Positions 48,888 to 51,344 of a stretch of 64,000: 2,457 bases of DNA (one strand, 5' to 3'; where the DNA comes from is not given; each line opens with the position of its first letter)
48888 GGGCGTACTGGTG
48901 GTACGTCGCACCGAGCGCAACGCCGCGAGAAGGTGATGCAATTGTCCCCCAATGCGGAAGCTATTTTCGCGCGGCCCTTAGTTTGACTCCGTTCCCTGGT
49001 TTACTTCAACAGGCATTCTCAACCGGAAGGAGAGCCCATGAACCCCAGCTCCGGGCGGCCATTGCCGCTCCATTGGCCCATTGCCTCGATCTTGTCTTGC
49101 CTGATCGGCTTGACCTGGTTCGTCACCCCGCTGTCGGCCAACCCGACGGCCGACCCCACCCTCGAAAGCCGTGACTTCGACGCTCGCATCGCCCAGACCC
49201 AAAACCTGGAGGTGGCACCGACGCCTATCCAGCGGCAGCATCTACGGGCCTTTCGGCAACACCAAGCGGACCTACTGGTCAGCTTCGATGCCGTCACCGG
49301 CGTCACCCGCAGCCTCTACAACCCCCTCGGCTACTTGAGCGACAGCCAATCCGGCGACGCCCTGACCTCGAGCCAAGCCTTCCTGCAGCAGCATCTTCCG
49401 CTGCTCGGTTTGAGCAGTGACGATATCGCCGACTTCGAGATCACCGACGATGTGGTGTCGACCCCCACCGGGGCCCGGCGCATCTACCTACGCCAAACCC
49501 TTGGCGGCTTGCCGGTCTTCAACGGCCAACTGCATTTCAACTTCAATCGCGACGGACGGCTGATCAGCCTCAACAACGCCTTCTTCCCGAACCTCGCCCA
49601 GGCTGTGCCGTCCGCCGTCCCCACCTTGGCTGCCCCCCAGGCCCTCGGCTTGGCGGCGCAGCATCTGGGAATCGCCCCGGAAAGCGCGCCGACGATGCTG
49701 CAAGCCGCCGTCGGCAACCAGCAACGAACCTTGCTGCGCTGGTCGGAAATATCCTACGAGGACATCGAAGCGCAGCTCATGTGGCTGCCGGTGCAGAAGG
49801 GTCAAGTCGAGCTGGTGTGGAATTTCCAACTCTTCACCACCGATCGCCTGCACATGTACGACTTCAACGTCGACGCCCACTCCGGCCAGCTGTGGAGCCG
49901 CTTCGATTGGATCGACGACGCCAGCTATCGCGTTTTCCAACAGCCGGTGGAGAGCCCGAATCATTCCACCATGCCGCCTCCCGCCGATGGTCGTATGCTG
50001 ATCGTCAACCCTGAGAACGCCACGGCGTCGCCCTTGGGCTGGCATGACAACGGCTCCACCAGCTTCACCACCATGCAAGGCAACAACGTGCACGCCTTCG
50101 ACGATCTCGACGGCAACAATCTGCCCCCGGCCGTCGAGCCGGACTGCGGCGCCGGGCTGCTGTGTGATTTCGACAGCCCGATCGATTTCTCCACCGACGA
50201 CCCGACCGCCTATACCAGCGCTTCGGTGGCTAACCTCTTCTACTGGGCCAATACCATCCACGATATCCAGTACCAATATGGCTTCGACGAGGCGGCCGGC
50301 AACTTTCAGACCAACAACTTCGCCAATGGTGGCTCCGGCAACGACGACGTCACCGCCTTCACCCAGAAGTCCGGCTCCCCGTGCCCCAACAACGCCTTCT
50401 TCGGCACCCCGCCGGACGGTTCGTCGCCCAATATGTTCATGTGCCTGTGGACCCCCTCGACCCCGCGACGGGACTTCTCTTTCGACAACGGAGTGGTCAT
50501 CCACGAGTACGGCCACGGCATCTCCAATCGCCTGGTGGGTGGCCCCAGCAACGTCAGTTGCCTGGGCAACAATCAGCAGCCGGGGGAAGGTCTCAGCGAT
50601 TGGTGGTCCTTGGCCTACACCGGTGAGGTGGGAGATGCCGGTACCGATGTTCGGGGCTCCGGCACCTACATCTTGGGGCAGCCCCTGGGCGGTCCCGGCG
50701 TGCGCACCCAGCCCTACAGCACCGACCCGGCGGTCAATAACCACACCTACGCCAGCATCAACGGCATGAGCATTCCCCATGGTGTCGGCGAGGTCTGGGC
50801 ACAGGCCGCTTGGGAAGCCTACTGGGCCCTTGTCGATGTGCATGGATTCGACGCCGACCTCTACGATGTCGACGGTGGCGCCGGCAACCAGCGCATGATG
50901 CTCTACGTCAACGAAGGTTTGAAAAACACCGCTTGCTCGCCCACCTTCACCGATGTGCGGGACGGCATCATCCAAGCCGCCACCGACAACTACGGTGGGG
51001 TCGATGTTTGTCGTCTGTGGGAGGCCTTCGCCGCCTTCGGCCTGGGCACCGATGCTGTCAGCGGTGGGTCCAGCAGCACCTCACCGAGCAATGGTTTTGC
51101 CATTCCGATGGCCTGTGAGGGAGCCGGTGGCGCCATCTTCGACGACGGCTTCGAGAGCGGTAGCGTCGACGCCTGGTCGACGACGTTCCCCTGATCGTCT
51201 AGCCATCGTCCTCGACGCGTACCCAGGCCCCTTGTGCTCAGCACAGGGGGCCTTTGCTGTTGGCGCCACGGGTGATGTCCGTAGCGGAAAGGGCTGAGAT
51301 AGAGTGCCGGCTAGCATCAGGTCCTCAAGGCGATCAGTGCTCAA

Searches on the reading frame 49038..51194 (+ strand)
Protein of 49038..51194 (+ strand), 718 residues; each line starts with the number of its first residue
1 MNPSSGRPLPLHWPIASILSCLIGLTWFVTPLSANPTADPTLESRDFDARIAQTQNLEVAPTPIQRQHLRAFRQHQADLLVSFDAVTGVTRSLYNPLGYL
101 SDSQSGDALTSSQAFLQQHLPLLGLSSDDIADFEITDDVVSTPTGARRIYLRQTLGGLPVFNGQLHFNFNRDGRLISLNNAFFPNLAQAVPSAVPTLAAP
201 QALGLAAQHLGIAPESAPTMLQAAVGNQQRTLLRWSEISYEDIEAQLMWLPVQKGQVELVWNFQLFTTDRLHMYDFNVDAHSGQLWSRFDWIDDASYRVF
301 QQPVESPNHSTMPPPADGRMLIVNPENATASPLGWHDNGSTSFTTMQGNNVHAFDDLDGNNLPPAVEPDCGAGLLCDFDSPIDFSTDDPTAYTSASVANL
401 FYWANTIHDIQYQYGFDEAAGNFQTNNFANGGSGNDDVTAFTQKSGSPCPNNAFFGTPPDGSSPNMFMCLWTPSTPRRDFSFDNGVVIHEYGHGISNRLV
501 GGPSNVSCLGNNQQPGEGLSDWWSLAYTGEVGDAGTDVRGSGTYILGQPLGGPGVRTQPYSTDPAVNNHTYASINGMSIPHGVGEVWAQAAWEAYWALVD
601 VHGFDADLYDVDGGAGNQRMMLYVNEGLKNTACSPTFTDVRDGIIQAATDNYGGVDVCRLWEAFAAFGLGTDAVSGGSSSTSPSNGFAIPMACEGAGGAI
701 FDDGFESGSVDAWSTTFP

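Call 58: search_protein_families(library=ncbifam, proteins=[window:49038-51194:+], max_evalue=1e-10)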
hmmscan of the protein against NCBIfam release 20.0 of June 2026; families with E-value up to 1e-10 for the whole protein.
window:49038-51194:+ (718 aa): 3 families
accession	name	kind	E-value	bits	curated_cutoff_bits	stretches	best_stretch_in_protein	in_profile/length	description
NF038113.1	T9SSA_dep_M36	equivalog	1.6e-154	516.2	885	3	478-682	558-765/869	T9SS-dependent M36 family metallopeptidase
NF038111.1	rhom_dep_M36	equivalog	3.8e-51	173.7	1700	2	476-677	621-824/1315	rhombosortase-dependent M36 family metallopeptidase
NF038112.1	myxo_dep_M36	subfamily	9.2e-51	172.2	1500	2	109-474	88-484/1604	myxosortase-dependent M36 family metallopeptidase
